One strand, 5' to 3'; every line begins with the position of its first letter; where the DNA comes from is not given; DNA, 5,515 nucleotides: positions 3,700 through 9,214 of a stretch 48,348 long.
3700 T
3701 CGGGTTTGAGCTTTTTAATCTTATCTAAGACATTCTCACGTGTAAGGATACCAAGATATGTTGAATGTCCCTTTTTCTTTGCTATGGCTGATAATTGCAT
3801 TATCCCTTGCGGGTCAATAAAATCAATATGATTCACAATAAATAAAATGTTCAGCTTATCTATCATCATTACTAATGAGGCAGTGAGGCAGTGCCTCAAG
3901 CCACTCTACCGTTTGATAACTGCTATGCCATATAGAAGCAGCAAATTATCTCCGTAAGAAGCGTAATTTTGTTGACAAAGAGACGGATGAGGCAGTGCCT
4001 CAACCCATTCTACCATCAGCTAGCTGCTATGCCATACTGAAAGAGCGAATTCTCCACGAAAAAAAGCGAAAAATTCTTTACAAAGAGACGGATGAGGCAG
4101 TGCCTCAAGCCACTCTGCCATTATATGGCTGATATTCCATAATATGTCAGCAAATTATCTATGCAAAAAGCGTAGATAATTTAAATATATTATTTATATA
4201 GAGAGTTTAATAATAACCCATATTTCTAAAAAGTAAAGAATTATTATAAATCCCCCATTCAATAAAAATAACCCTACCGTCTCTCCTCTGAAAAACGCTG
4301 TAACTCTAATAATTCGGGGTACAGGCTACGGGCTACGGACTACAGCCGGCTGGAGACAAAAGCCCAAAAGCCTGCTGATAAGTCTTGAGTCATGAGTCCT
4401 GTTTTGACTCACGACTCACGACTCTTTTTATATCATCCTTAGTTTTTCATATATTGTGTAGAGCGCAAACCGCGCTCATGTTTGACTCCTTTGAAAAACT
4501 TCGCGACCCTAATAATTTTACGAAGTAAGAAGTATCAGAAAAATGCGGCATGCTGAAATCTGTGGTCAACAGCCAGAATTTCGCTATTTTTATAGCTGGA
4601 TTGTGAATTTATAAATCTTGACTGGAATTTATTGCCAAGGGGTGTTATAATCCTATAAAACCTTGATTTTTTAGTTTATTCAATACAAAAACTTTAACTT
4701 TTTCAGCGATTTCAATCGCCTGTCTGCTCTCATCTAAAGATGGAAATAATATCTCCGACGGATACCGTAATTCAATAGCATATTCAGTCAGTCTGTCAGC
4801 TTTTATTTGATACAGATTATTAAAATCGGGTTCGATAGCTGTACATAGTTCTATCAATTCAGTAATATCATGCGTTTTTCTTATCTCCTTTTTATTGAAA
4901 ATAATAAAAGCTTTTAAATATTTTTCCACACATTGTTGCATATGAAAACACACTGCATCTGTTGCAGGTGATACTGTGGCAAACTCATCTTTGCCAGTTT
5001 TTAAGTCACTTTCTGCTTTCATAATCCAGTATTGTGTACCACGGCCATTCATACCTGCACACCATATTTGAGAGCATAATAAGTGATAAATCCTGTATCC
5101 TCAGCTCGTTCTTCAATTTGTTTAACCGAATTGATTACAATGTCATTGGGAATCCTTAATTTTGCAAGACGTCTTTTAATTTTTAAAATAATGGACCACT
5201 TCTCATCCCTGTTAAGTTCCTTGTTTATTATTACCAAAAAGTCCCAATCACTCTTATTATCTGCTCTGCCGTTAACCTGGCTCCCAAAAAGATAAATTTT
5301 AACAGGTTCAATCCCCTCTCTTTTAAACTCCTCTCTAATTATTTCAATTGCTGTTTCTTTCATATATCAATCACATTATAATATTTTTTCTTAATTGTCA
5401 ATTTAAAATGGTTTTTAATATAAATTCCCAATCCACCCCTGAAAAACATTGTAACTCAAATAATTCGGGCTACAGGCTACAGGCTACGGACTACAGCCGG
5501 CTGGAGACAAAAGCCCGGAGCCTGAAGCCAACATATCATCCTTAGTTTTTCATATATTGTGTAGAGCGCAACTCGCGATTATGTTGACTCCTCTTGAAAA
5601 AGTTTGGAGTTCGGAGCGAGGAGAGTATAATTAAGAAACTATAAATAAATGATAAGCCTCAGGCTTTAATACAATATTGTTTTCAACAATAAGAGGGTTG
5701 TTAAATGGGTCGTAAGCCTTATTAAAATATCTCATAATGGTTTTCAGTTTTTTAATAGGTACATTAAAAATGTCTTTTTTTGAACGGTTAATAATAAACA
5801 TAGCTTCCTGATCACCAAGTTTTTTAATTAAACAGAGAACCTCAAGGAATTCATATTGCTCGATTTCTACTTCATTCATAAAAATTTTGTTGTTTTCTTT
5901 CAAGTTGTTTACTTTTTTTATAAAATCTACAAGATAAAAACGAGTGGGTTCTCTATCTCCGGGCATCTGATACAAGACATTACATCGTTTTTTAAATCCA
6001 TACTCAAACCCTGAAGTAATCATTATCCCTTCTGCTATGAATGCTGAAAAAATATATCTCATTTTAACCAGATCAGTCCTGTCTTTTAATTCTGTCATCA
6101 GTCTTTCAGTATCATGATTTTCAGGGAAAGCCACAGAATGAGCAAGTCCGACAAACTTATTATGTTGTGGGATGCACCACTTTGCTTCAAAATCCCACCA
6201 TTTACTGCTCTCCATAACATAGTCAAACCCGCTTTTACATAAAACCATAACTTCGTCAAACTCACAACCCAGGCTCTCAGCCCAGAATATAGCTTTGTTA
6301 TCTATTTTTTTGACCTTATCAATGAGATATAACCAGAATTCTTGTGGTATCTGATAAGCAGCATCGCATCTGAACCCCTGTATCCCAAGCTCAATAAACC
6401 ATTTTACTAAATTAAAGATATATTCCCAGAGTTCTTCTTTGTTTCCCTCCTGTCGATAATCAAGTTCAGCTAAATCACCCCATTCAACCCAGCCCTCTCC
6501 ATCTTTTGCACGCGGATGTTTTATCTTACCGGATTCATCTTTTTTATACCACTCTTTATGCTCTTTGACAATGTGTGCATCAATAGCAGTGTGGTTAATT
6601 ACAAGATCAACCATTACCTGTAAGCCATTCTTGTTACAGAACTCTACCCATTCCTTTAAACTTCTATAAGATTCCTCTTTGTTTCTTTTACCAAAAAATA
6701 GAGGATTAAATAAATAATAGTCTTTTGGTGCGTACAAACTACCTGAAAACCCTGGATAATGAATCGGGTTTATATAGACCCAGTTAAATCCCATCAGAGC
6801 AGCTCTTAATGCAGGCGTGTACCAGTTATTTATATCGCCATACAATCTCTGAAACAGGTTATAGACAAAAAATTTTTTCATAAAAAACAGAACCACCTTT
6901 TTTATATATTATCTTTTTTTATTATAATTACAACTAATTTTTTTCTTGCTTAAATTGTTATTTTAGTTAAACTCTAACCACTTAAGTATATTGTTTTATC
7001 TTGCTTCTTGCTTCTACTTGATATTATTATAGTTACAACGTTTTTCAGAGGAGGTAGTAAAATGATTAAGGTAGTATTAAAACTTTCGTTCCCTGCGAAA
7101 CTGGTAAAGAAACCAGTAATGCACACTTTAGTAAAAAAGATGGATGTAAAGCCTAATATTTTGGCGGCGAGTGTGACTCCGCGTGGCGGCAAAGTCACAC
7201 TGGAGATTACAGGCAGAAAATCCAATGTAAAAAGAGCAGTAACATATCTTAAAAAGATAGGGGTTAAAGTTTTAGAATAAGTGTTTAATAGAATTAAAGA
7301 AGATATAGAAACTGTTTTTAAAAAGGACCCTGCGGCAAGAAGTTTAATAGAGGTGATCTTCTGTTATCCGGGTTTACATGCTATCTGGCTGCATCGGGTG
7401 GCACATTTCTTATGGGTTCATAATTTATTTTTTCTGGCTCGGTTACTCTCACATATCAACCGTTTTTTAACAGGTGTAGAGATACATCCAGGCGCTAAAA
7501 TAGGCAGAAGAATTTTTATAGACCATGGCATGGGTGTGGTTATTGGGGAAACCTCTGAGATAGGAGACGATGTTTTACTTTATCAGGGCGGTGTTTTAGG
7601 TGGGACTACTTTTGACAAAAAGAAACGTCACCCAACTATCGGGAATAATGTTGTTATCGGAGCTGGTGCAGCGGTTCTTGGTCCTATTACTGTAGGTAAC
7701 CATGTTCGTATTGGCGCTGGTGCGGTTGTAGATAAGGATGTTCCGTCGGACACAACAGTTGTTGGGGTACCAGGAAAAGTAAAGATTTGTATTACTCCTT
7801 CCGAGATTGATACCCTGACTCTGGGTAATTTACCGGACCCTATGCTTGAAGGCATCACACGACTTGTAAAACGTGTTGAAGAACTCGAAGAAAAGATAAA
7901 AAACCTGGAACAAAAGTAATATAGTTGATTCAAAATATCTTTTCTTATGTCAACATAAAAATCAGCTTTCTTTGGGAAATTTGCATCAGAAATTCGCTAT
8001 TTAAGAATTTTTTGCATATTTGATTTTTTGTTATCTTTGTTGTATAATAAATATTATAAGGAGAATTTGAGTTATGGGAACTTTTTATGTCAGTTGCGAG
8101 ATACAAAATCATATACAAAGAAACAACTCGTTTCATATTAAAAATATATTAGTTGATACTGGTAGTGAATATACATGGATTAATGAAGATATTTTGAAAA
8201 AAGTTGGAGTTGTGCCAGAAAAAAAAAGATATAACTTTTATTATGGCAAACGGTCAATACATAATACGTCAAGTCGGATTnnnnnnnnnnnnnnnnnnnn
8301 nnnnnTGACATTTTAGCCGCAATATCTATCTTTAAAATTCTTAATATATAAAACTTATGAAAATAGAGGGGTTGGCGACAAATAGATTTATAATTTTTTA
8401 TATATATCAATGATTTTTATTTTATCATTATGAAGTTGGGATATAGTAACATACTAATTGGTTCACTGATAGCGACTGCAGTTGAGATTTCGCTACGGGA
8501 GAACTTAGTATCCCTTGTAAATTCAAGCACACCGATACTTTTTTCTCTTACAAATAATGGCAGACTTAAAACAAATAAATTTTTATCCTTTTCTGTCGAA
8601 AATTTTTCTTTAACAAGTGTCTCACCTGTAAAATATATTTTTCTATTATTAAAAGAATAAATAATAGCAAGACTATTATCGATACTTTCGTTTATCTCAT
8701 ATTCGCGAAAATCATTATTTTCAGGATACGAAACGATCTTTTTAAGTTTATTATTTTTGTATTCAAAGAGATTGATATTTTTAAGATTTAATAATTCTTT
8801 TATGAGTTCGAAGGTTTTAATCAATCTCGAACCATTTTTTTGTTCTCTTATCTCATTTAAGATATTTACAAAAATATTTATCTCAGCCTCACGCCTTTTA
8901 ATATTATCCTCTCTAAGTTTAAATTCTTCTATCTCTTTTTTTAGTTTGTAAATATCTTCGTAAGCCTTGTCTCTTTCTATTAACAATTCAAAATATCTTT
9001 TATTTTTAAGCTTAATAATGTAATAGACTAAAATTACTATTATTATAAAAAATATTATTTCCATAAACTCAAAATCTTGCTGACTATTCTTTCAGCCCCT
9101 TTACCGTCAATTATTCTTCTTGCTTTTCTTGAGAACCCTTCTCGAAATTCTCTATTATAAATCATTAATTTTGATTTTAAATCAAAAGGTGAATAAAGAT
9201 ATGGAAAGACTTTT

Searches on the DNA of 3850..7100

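Call 52: search_rna_families(source=window, start=3850, end=7100, threshold=evalue, max_evalue=5)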
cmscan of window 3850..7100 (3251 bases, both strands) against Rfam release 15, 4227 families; matches with E-value up to 5: 2.
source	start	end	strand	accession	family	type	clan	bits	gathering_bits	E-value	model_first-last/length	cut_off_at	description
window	4020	4167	+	RF01500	Afu_198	Gene; snRNA; snoRNA; CD-box;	-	17.2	40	3.5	1-149/149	no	A. fumigatus snoRNA Afu_198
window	5634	5735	+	RF00140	Alpha_RBS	Cis-reg;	-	14.1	38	5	1-110/110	no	Alpha operon ribosome binding site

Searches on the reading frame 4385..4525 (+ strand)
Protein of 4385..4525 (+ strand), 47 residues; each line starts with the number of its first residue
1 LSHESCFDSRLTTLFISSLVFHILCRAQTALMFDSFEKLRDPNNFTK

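Call 26: find_homologous_proteins(query=A1, max_evalue=10)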
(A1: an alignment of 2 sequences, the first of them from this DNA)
Query A1 (2 sequences): no candidate shares three 5-residue words with the query. No homologue found.

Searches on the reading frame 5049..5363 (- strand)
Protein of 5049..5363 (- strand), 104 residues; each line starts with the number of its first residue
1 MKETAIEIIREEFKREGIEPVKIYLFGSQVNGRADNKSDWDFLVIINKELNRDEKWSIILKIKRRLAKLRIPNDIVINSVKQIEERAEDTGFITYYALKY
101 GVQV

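Call 10: search_protein_families(library=pfam, proteins=[window:5049-5363:-])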
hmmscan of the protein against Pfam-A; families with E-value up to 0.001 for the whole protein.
window:5049-5363:- (104 aa): 3 families
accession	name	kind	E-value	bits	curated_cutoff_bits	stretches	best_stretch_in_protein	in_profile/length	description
PF18765.7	Polbeta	-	3e-11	43.8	26.9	1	9-79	3-70/93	Polymerase beta, Nucleotidyltransferase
PF01909.29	NTP_transf_2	-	4.3e-10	40.3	21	1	6-74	1-76/93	Nucleotidyltransferase domain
PF22600.2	MTPAP-like_central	-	3e-05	24.6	27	1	18-72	37-93/139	Poly(A) RNA polymerase, mitochondrial-like, central palm domain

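Call 60: find_encoding_contigs(protein=window:5049-5363:-, flank=10000, max_places=10)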
Protein window:5049-5363:- (104 aa): no gene with exactly this product is on record in the collection.

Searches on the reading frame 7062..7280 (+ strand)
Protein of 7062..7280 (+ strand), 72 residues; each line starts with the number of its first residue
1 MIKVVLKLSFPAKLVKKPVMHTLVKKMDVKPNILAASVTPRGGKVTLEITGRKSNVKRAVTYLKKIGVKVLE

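Call 10: search_protein_families(library=pfam, proteins=[window:7062-7280:+])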
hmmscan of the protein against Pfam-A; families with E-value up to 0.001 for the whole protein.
window:7062-7280:+ (72 aa): 1 family
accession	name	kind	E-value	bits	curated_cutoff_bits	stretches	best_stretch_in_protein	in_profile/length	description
PF09383.16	NIL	-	1.9e-13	50.5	24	1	5-70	2-71/73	NIL domain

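Call 59: find_encoding_contigs(protein=window:7062-7280:+, flank=10000, max_places=10)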
Protein window:7062-7280:+ (72 aa): no gene with exactly this product is on record in the collection.

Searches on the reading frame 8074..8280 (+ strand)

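Call 88: search_protein_families(library=pfam, proteins=[window:8074-8280:+], max_evalue=0.1)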
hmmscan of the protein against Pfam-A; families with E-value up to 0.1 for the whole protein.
window:8074-8280:+ (69 aa): 2 families
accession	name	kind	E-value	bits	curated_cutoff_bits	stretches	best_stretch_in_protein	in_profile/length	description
PF13650.11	Asp_protease_2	-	0.0016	19.5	24.3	1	24-53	11-40/90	Aspartyl protease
PF13975.11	gag-asp_proteas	-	0.0024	18.8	28.2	1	24-56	11-43/92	gag-polyprotein putative aspartyl protease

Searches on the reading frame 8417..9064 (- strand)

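Call 10: search_protein_families(library=pfam, proteins=[window:8417-9064:-])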
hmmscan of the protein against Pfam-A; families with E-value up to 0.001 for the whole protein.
window:8417-9064:- (215 aa): 1 family
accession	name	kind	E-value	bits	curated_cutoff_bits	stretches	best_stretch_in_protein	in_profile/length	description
PF13492.12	GAF_3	-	0.0007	20.5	27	1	83-188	8-106/129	GAF domain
